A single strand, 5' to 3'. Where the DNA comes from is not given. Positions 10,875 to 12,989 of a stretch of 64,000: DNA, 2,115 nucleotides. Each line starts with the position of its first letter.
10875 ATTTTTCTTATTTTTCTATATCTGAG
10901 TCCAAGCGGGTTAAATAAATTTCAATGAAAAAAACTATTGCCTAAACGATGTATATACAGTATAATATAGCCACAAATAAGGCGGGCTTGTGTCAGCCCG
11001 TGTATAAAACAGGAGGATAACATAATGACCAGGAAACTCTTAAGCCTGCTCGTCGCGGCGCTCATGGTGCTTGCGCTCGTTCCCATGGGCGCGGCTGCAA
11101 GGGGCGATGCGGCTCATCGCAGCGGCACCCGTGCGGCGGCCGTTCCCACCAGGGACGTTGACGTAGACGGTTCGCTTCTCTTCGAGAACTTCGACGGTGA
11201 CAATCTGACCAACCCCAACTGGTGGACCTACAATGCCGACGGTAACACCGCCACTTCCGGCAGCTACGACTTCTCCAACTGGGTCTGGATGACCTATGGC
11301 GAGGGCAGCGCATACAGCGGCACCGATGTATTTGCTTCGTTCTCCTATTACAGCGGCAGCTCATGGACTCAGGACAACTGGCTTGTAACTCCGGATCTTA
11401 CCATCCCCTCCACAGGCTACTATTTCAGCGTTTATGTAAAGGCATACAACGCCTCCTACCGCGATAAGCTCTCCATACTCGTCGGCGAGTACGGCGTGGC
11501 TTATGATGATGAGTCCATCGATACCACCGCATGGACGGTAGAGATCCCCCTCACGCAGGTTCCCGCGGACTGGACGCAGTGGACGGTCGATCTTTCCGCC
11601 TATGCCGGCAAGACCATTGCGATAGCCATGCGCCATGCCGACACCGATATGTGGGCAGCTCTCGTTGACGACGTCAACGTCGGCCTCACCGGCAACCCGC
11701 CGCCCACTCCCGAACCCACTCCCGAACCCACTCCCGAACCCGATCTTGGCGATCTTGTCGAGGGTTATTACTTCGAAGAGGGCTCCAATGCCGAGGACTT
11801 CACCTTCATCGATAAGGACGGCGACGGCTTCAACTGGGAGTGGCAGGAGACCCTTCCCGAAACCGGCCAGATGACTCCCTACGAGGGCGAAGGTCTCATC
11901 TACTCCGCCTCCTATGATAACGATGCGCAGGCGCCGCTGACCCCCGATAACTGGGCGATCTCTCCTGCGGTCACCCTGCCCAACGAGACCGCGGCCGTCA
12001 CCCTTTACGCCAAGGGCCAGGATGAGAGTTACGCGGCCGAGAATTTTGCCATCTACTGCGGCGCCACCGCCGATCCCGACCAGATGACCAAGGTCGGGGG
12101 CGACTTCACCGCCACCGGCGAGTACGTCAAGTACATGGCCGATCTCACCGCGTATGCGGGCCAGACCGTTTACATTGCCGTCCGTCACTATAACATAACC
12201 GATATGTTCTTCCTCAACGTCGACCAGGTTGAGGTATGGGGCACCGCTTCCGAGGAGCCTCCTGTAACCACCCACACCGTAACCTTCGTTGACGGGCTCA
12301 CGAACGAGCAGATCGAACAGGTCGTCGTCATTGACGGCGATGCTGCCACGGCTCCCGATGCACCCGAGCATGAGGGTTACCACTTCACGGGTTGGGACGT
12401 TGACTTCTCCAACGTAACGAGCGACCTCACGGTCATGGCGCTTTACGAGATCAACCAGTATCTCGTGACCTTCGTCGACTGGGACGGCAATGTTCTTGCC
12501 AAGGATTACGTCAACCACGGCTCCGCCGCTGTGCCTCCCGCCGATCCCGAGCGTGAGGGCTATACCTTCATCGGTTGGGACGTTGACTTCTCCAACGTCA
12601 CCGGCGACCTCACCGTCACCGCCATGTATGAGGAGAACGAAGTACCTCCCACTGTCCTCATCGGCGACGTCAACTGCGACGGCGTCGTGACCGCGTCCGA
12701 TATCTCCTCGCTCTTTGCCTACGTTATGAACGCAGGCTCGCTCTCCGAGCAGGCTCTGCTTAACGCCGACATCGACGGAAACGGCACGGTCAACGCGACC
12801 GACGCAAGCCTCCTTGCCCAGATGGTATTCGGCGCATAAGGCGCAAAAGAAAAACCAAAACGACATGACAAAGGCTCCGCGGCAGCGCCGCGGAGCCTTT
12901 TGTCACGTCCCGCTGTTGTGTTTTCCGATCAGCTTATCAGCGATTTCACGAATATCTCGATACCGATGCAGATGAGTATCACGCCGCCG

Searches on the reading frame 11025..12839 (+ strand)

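Call 35: search_protein_families(library=pfam, proteins=[window:11025-12839:+], max_evalue=0.001)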
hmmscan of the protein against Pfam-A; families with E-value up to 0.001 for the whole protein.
window:11025-12839:+ (604 aa): 4 families
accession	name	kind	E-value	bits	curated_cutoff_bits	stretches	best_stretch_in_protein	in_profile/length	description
PF07675.18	Cleaved_Adhesin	-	1.5e-27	97.1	21.4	3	250-349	8-103/174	Cleaved Adhesin Domain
PF00404.24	Dockerin_1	-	1.3e-12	48.1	22.9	1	547-600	2-55/57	Dockerin type I domain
PF09479.16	Flg_new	-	4.7e-12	46.3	27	2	479-521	1-41/65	Listeria-Bacteroides repeat domain (List_Bact_rpt)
PF18998.6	Flg_new_2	-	0.00069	20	23.6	0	487-536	10-70/73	Divergent InlB B-repeat domain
